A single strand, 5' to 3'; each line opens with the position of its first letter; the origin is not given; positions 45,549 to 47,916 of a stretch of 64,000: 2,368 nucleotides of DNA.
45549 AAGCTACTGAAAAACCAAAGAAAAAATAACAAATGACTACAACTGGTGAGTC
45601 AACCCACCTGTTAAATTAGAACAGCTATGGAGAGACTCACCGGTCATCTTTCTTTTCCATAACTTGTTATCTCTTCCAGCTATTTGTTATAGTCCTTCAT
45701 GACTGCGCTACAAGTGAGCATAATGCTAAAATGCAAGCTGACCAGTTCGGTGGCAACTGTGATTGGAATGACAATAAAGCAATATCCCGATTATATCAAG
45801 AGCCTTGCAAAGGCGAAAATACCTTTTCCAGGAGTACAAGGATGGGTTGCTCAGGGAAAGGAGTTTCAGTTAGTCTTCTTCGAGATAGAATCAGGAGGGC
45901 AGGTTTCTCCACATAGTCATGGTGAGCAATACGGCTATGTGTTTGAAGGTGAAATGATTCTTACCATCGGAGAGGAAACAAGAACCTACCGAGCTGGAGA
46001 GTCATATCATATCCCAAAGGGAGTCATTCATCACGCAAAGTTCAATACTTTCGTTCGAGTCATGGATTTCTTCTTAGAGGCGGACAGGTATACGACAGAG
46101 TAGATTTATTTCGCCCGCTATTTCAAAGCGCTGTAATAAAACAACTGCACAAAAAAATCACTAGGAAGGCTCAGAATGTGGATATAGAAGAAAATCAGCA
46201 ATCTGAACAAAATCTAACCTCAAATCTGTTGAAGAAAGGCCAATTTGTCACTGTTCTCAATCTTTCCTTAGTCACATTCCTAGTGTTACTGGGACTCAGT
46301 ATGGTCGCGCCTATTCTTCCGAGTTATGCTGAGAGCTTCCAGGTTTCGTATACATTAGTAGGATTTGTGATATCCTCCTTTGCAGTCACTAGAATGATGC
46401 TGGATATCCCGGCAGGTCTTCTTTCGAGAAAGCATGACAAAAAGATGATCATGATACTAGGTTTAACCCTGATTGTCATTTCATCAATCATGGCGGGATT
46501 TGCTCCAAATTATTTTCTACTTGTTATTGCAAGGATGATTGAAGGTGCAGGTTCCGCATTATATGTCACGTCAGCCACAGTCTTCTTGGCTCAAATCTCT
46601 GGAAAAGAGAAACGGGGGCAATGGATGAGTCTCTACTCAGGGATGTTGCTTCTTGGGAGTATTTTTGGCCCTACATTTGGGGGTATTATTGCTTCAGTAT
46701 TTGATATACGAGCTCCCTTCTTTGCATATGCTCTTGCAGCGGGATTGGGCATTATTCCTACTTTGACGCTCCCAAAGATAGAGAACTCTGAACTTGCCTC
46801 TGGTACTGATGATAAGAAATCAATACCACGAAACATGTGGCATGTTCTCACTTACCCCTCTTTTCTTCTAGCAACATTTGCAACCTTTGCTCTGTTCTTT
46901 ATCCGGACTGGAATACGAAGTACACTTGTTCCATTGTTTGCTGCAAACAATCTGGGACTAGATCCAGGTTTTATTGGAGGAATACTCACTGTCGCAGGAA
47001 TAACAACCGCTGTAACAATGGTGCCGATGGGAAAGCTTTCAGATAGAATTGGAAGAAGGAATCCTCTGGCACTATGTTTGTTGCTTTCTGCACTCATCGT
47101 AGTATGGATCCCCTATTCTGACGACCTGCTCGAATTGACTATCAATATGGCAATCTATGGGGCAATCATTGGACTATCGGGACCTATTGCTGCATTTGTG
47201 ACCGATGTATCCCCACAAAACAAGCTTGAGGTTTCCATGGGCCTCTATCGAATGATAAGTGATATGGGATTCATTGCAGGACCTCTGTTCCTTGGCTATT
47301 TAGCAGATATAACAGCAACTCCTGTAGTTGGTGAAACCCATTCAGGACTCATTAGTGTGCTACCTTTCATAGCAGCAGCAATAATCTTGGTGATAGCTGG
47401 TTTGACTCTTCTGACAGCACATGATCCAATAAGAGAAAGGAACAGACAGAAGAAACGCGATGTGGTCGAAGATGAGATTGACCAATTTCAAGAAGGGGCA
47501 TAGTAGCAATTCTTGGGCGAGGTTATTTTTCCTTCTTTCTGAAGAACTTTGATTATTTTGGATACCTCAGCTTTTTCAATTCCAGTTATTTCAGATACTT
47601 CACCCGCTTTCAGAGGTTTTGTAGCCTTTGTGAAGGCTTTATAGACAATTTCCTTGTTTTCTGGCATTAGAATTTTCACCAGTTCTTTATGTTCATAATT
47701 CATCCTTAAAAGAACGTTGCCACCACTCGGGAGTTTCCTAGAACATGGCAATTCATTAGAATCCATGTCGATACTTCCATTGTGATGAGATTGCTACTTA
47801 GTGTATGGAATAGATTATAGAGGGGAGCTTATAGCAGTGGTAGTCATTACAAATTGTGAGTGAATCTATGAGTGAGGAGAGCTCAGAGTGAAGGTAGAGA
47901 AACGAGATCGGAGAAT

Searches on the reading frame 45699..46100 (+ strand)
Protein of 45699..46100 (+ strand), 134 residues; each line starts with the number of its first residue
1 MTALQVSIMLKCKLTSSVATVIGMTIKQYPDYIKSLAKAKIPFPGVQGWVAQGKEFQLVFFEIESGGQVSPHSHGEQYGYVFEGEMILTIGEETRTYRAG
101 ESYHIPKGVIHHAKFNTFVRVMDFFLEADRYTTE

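Call 9: search_protein_families(library=pfam, proteins=[window:45699-46100:+], max_evalue=0.01)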
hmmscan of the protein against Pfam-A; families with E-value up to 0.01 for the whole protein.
window:45699-46100:+ (134 aa): 3 families
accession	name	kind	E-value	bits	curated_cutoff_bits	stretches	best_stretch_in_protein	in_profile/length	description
PF07883.17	Cupin_2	-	2.4e-12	46.8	27.2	1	60-116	2-59/70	Cupin domain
PF05899.18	Cupin_3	-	4.4e-06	26.7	23.5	1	52-120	3-71/74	EutQ-like cupin domain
PF00190.28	Cupin_1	-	0.00037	20.5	22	1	58-112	35-98/151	Cupin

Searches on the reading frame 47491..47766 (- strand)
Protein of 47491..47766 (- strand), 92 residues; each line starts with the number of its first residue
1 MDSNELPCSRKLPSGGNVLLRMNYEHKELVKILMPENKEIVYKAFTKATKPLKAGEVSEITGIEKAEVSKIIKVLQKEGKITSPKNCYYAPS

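Call 9: search_protein_families(library=pfam, proteins=[window:47491-47766:-], max_evalue=0.01)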
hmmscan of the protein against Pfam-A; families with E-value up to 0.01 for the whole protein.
window:47491-47766:- (92 aa): 6 families
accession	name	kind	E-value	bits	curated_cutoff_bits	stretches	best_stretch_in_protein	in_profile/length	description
PF01978.25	TrmB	-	0.00069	19.9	25.6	1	41-82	13-53/68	Sugar-specific transcriptional regulator TrmB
PF12802.13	MarR_2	-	0.00071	20.1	27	1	50-79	18-48/61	MarR family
PF09339.16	HTH_IclR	-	0.0017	18.5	22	1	44-79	11-46/52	IclR helix-turn-helix domain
PF24034.1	DUF7343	-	0.0031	17.8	27.6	1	55-83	22-50/62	Domain of unknown function (DUF7343)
PF21100.3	MCM_C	-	0.0042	17.3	27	1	57-88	30-61/64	MCM protein C-terminal winged helix-turn-helix domain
PF07106.19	TBPIP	-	0.0097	16.3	22.8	0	36-83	1-50/62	TBPIP/Hop2 winged helix domain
